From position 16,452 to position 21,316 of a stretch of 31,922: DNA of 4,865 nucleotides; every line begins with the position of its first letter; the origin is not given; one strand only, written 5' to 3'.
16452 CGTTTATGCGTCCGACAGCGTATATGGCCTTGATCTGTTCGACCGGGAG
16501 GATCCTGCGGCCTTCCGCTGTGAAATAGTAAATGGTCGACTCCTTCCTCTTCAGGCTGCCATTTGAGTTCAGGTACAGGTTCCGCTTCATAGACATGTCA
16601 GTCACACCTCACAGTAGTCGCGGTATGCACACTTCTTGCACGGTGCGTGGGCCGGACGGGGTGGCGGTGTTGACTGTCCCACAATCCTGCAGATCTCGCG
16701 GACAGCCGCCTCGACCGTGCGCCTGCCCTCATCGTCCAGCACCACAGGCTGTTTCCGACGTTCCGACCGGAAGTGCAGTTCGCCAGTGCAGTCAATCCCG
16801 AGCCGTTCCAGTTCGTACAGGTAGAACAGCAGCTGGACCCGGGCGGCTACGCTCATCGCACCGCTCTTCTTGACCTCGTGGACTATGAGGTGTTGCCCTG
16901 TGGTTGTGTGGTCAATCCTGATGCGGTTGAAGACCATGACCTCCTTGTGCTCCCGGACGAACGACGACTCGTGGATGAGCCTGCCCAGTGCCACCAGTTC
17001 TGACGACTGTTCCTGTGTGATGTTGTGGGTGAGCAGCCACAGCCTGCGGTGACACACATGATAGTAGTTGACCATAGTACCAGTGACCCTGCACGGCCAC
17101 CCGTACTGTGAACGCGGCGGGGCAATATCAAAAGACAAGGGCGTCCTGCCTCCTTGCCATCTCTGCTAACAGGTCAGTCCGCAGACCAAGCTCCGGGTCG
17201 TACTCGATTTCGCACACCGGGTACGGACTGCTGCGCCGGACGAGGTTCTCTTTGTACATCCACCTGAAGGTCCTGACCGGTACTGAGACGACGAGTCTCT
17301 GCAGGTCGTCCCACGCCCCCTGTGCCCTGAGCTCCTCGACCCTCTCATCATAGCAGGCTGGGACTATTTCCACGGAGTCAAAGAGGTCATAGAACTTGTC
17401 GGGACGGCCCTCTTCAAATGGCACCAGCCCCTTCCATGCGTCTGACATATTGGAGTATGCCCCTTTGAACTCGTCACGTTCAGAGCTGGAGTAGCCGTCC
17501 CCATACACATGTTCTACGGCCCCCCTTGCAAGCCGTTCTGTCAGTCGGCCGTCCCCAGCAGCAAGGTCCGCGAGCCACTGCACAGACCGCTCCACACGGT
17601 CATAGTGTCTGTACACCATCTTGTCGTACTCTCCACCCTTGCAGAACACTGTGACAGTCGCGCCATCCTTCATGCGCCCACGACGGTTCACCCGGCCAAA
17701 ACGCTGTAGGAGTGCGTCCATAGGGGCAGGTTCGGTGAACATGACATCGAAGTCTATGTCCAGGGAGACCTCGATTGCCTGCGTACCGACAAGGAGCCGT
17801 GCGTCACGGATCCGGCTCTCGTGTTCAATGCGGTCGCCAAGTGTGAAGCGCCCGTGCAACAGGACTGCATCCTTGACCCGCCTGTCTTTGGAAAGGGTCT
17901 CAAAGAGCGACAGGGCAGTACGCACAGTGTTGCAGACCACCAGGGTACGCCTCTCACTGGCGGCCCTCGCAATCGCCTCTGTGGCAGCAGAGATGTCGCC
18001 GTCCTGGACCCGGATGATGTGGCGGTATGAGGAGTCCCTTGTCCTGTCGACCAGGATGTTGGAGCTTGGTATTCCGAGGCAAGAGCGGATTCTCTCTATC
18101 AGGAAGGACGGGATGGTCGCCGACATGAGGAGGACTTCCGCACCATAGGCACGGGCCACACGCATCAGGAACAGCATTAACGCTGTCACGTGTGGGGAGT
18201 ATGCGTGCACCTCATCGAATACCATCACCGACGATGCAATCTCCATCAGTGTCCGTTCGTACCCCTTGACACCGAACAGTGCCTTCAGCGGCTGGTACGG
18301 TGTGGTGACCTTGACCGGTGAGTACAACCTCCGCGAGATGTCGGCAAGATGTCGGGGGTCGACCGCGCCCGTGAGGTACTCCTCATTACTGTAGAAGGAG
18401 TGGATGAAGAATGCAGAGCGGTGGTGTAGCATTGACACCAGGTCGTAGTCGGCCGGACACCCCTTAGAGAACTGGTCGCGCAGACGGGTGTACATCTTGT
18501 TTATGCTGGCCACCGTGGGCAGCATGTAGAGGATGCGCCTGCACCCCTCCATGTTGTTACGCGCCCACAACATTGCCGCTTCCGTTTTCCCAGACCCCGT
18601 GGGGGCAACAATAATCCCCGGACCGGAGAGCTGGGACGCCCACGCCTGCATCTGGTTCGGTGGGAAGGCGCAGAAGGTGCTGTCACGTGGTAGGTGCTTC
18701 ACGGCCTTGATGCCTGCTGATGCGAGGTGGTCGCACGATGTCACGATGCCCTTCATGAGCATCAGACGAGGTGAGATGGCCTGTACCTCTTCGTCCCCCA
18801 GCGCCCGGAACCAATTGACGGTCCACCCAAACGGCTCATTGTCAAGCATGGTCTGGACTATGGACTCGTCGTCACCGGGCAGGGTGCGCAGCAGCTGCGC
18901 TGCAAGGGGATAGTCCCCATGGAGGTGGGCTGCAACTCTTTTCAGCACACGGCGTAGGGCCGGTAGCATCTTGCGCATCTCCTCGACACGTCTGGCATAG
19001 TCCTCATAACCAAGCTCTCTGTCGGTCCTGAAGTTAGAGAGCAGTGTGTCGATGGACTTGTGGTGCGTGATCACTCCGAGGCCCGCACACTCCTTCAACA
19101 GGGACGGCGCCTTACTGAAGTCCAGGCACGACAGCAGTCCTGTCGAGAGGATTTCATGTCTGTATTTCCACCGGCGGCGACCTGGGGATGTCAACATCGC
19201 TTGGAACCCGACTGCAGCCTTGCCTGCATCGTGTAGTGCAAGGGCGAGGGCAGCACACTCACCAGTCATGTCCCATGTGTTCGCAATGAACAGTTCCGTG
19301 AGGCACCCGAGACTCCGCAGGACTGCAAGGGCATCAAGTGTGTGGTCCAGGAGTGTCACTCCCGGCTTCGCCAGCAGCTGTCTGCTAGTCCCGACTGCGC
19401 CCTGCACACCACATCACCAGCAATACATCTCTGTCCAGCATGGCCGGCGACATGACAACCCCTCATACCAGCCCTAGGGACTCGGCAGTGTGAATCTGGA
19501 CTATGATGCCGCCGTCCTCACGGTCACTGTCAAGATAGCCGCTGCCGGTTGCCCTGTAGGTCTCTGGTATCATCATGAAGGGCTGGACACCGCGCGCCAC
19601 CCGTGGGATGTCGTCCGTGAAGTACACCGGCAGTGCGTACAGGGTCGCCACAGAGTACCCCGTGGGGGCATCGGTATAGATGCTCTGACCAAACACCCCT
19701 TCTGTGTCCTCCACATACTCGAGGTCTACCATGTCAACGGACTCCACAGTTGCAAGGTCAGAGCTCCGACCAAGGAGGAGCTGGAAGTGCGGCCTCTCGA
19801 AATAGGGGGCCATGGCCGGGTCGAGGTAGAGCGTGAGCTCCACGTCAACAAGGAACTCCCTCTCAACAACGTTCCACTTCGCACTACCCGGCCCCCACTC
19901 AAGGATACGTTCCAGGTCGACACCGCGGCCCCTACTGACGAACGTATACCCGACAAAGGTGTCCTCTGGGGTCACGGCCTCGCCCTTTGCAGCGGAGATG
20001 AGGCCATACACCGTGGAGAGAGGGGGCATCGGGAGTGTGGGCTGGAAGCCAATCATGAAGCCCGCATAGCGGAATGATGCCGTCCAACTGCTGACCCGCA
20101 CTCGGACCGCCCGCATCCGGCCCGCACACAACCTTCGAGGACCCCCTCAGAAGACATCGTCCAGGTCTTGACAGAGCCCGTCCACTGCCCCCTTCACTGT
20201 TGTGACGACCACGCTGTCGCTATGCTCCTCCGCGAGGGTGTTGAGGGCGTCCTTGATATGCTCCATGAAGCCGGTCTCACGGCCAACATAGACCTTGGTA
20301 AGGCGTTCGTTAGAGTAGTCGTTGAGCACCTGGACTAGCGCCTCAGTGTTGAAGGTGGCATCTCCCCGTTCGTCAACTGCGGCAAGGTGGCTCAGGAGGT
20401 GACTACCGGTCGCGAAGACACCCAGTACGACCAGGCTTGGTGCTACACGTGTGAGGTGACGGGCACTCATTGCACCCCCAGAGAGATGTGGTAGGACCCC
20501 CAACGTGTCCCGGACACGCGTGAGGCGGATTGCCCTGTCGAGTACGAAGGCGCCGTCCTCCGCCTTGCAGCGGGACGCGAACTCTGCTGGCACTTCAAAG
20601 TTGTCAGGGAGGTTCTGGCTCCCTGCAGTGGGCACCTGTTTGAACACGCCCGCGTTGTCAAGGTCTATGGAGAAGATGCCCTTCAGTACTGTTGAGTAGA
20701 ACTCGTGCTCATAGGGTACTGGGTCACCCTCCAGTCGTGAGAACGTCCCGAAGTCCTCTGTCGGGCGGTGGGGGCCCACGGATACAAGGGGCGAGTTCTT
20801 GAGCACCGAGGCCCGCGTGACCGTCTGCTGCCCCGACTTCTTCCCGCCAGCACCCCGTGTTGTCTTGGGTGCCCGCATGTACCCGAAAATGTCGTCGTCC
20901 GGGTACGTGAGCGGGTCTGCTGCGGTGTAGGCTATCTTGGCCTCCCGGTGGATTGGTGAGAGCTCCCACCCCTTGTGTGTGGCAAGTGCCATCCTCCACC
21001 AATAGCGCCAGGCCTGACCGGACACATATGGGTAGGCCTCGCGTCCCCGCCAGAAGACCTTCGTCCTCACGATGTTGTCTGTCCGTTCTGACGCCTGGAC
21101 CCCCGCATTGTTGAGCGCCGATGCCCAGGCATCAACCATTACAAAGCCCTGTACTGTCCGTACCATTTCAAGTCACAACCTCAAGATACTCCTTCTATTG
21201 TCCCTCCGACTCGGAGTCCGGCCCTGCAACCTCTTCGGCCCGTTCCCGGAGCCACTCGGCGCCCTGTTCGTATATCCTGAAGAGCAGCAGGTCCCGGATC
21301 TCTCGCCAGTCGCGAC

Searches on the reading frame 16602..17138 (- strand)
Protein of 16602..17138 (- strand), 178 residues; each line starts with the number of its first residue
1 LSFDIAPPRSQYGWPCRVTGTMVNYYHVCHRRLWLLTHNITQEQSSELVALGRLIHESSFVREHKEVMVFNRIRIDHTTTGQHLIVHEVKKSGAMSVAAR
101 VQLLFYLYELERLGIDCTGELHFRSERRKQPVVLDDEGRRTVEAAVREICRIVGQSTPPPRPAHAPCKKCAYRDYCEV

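Call 4: search_protein_families(library=pfam, proteins=[window:16602-17138:-], max_evalue=0.01)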
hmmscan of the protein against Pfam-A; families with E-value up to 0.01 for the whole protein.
window:16602-17138:- (178 aa): 2 families
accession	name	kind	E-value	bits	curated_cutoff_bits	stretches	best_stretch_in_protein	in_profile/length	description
PF01930.23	Cas_Cas4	-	5.1e-50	170.1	22.7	1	19-176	1-158/160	Domain of unknown function DUF83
PF12705.13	PDDEXK_1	-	6.3e-06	26.8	22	1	74-177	130-247/247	PD-(D/E)XK nuclease superfamily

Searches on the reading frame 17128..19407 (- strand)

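Call 4: search_protein_families(library=pfam, proteins=[window:17128-19407:-], max_evalue=0.01)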
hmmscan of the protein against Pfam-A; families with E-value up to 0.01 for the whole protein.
window:17128-19407:- (759 aa): 5 families
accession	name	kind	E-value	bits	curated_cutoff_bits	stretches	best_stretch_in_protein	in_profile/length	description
PF22590.2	Cas3-like_C_2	-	4.4e-28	98.1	27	1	486-577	3-105/106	CRISPR-associated nuclease/helicase Cas3, C-terminal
PF00270.35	DEAD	-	6.4e-15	55.7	26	1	250-434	2-162/167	DEAD/DEAH box helicase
PF00271.37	Helicase_C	-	2.2e-08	34.8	23.5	1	478-577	9-110/110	Helicase conserved C-terminal domain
PF18019.7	Cas3_HD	-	5.3e-07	30.3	23.1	1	18-230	14-202/207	Cas3, HD domain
PF04851.21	ResIII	-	5.4e-05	23.6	22.5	1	261-431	23-161/164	Type III restriction enzyme, res subunit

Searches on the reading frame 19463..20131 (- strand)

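Call 4: search_protein_families(library=pfam, proteins=[window:19463-20131:-], max_evalue=0.01)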
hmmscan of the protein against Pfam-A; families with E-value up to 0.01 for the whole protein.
window:19463-20131:- (222 aa): 1 family
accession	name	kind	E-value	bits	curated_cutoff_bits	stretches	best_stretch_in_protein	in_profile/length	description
PF09704.15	Cas_Cas5d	-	6e-05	23.5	23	1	11-56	8-48/217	CRISPR-associated protein (Cas_Cas5)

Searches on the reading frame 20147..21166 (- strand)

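Call 4: search_protein_families(library=pfam, proteins=[window:20147-21166:-], max_evalue=0.01)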
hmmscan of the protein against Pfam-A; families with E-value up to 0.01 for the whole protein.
window:20147-21166:- (339 aa): 1 family
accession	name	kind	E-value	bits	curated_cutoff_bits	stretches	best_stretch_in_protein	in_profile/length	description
PF01905.21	DevR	-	1.6e-09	37.7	23.8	1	28-250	25-246/270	CRISPR-associated negative auto-regulator DevR/Csa2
